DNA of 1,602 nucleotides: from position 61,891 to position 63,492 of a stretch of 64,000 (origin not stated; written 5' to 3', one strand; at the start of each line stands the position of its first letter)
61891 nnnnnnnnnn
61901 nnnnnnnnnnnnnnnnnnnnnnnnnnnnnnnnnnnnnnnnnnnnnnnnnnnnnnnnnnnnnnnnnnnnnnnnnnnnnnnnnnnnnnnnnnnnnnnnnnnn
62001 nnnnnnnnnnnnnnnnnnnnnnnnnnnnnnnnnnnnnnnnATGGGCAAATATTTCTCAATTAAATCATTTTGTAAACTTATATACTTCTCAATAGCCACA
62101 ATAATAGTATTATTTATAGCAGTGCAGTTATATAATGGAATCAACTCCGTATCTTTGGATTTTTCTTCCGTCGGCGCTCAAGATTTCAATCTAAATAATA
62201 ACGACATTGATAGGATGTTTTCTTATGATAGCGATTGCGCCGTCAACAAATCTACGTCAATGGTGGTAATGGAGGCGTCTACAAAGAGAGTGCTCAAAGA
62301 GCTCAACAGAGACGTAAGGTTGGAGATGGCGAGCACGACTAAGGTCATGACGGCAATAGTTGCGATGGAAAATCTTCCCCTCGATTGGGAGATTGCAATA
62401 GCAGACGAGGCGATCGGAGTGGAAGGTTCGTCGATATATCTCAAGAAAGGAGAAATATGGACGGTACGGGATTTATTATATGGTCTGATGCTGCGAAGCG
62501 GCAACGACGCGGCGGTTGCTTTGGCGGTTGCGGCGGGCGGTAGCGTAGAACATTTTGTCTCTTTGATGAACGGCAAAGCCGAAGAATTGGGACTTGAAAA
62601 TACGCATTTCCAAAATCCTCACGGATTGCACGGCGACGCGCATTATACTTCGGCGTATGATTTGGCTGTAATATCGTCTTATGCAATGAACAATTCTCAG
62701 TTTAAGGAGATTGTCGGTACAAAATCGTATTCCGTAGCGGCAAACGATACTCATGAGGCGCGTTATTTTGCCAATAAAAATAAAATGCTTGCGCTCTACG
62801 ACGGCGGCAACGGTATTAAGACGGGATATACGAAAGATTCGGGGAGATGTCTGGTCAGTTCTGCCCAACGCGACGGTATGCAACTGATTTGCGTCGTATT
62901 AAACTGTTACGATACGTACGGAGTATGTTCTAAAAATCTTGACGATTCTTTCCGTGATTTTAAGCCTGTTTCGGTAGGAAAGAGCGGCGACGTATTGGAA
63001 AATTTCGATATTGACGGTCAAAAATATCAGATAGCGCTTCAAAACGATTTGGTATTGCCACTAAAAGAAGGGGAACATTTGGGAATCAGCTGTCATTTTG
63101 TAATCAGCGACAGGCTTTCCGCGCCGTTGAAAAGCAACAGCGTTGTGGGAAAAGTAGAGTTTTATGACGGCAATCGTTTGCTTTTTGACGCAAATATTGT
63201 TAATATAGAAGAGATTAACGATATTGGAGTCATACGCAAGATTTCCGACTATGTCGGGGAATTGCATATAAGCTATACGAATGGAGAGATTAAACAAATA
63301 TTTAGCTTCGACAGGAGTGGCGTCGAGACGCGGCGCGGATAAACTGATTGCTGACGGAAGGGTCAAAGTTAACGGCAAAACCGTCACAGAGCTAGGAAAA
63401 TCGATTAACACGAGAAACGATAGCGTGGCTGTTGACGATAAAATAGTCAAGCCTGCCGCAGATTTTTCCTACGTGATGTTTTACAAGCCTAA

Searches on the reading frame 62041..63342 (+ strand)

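Call 61: search_protein_families(library=ncbifam, proteins=[window:62041-63342:+], max_evalue=0.00001)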
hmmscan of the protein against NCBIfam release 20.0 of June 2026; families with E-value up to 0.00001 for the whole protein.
window:62041-63342:+ (433 aa): 7 families
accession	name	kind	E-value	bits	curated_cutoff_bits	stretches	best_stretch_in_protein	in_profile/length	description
NF008489.0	PRK11397.1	equivalog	3.1e-44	151.3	610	1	65-405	31-385/389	serine-type D-Ala-D-Ala carboxypeptidase DacD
NF008059.0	PRK10793.1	equivalog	1.2e-40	139.5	694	1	71-406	46-395/403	D-alanyl-D-alanine carboxypeptidase DacA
NF007445.0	PRK10001.1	equivalog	1.2e-34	119.8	765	1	72-405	40-387/400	serine-type D-Ala-D-Ala carboxypeptidase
NF000471.1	vanY_of_D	exception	4.4e-30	105.1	625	1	72-288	100-334/354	transpeptidase-like D-Ala-D-Ala carboxypeptidase VanY-D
NF038273.1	strep_PBP3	exception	1e-27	97.2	490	1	70-378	27-369/407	D-alanyl-D-alanine carboxypeptidase PBP3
NF008668.0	PRK11669.1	equivalog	2.3e-25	89.3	294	1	70-294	42-268/316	D-alanyl-D-alanine endopeptidase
NF038258.2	PBP4_Staph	exception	1e-20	74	500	1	73-291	43-281/366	penicillin-binding protein PBP4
